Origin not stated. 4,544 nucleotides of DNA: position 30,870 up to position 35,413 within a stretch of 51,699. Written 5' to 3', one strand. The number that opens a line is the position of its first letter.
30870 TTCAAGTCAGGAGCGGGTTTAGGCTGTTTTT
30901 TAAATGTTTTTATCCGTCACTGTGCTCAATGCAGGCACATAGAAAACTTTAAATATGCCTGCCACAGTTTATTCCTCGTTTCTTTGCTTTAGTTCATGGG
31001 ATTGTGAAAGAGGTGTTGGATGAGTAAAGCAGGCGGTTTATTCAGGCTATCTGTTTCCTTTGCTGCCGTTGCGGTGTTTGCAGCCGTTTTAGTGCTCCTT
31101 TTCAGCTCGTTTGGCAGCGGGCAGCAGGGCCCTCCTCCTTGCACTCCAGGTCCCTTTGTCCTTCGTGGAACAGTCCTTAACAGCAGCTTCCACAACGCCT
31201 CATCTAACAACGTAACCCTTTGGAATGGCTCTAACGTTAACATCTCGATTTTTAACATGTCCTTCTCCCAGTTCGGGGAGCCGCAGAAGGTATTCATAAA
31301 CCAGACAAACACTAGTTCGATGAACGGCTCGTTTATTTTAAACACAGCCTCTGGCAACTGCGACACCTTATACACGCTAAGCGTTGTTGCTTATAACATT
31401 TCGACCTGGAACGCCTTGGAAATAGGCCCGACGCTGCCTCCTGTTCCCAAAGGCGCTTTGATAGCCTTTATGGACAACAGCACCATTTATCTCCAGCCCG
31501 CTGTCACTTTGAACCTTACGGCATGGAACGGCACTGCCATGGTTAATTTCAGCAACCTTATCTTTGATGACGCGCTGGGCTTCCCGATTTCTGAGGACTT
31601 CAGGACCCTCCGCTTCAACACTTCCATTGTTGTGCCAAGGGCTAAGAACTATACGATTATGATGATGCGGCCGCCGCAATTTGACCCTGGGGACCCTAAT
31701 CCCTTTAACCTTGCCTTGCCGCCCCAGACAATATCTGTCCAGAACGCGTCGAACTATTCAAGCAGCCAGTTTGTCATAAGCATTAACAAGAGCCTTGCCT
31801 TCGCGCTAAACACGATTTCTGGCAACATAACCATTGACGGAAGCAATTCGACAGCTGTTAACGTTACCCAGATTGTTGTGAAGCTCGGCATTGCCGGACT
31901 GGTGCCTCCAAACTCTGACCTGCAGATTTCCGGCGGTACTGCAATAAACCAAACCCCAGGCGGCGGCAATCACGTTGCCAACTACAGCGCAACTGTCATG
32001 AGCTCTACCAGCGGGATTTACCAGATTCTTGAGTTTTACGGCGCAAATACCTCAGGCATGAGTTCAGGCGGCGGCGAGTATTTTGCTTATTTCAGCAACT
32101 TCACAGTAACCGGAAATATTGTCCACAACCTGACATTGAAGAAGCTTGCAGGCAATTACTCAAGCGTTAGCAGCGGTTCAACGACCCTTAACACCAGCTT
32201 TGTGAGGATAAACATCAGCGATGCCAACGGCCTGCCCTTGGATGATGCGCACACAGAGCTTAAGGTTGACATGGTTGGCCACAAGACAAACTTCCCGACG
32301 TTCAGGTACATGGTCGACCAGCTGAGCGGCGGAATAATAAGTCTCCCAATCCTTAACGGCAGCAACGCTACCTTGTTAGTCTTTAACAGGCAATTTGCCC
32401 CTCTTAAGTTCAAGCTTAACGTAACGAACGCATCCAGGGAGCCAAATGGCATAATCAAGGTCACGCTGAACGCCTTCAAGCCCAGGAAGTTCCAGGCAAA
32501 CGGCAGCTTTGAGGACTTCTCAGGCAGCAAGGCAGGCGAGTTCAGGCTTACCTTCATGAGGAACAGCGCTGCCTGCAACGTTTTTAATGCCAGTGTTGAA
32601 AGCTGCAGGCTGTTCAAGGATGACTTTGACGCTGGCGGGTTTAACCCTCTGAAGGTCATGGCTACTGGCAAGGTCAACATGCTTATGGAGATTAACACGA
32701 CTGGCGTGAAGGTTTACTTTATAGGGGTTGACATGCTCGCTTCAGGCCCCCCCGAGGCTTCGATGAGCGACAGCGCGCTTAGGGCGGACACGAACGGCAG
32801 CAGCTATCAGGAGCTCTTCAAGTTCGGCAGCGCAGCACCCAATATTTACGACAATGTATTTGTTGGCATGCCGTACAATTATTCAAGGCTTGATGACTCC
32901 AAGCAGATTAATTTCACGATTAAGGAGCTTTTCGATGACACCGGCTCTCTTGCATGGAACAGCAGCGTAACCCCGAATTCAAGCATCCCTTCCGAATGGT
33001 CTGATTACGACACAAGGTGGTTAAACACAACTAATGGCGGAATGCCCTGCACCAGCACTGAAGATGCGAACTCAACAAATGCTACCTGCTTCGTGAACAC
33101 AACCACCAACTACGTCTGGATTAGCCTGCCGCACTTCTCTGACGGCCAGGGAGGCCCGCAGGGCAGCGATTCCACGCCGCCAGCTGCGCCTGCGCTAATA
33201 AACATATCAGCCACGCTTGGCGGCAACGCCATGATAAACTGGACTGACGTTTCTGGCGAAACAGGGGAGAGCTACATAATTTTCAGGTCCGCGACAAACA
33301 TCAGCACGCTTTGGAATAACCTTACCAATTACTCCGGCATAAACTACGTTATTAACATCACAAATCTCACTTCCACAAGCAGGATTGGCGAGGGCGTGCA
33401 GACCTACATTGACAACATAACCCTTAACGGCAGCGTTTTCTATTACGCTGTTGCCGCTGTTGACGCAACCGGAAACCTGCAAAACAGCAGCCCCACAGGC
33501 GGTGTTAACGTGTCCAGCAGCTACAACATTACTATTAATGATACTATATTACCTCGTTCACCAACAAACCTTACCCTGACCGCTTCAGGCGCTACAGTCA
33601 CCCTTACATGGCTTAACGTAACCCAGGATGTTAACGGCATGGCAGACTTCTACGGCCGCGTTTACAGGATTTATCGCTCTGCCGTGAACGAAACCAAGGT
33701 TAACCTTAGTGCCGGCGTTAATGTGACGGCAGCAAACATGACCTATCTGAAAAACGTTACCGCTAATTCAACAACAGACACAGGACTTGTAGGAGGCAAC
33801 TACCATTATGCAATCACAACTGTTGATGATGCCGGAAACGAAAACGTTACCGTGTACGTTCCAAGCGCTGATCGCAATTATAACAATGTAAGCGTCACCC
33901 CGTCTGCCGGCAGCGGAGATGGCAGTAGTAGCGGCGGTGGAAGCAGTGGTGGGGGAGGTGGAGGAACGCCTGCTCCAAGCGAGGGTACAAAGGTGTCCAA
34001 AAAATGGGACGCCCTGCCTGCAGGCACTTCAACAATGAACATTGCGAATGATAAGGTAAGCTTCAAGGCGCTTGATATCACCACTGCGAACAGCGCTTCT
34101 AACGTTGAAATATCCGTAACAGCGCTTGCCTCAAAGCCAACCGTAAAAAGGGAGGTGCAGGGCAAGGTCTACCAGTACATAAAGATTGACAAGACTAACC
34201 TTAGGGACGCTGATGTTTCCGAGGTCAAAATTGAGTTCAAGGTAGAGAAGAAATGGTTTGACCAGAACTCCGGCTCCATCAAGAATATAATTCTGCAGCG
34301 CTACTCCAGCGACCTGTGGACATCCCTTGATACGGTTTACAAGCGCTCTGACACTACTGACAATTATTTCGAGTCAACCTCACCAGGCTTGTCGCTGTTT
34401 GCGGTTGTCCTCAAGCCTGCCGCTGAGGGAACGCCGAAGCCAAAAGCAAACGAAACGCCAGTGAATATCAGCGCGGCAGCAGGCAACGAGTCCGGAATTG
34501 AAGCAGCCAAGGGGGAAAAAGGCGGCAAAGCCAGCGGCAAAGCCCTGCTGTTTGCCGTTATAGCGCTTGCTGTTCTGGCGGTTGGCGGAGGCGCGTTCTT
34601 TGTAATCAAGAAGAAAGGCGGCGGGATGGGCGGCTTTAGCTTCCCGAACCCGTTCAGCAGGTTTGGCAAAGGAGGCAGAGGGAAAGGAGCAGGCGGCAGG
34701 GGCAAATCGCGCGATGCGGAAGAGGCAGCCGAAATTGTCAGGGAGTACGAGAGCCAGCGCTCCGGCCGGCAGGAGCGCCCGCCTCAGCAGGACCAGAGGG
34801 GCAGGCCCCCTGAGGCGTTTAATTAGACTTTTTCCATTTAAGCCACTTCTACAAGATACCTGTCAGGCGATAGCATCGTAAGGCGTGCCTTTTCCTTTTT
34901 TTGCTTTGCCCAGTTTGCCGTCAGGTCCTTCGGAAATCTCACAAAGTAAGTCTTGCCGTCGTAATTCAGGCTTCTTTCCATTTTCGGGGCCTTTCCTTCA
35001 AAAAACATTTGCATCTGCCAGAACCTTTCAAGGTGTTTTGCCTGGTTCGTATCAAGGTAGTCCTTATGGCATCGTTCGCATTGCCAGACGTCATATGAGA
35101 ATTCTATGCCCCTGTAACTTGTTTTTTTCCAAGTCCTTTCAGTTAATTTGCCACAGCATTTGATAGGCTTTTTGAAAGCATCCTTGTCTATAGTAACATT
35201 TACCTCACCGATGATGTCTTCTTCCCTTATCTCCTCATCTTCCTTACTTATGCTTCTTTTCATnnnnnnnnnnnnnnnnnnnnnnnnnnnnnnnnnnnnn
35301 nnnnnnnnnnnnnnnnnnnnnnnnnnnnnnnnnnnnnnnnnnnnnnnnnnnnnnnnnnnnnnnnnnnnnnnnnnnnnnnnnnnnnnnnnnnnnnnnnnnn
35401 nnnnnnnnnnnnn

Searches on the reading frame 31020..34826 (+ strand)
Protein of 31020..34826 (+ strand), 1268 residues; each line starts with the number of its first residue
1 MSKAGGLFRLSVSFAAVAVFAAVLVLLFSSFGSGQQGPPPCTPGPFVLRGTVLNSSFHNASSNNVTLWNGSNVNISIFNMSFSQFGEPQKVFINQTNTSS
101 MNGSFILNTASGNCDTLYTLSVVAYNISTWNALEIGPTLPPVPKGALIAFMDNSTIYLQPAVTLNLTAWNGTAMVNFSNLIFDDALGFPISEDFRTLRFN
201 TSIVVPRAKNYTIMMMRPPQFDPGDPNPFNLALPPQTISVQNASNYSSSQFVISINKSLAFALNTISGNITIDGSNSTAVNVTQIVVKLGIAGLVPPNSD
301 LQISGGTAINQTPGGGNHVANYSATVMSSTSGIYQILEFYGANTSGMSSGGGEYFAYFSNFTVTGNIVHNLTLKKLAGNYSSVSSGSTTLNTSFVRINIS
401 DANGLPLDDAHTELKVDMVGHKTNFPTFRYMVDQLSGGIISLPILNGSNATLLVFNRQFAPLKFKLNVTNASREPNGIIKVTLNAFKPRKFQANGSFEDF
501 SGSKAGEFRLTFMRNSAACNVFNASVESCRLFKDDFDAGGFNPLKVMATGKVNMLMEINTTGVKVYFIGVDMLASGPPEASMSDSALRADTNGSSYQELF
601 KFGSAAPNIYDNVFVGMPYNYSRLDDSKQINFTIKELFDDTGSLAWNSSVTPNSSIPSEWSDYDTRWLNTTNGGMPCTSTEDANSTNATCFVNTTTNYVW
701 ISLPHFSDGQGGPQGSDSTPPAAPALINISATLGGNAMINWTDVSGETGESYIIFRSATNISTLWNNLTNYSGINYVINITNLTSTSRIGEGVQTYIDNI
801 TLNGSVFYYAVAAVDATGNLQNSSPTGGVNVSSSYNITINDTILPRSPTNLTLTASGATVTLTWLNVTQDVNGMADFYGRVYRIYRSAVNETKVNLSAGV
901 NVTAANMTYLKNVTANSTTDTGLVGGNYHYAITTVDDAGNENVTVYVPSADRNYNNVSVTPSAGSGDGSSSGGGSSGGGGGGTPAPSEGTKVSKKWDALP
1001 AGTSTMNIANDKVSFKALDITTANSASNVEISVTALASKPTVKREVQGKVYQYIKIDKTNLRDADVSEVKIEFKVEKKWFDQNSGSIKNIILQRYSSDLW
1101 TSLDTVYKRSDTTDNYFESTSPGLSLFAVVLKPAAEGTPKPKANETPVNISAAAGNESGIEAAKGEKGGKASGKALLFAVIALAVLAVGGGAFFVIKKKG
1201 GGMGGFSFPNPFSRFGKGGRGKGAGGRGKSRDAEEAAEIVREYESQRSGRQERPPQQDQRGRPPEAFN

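Call 6: search_protein_families(library=pfam, proteins=[window:31020-34826:+], max_evalue=0.01)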
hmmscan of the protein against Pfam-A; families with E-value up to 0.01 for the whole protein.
window:31020-34826:+ (1268 aa): 0 families

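Call 32: search_protein_families(library=ncbifam, proteins=[window:31020-34826:+], max_evalue=0.001)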
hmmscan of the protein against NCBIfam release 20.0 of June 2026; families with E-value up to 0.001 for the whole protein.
window:31020-34826:+ (1268 aa): 1 family
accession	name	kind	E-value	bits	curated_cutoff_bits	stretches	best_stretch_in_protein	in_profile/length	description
TIGR04213.1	PGF_pre_PGF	domain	1.1e-20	74.2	28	1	1007-1130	25-152/153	PGF-pre-PGF domain-containing protein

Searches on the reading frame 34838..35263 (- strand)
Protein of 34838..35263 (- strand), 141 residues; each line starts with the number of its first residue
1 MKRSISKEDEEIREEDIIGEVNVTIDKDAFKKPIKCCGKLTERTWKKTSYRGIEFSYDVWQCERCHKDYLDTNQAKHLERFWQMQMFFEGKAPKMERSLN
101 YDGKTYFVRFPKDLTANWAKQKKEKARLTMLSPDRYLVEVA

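Call 8: search_protein_families(library=pfam, proteins=[window:34838-35263:-], max_evalue=0.001)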
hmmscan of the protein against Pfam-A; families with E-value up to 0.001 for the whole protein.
window:34838-35263:- (141 aa): 1 family
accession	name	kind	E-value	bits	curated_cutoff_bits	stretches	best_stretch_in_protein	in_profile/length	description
PF24292.1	DUF7479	-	0.00065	20.2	27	0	37-76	8-47/60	Domain of unknown function (DUF7479)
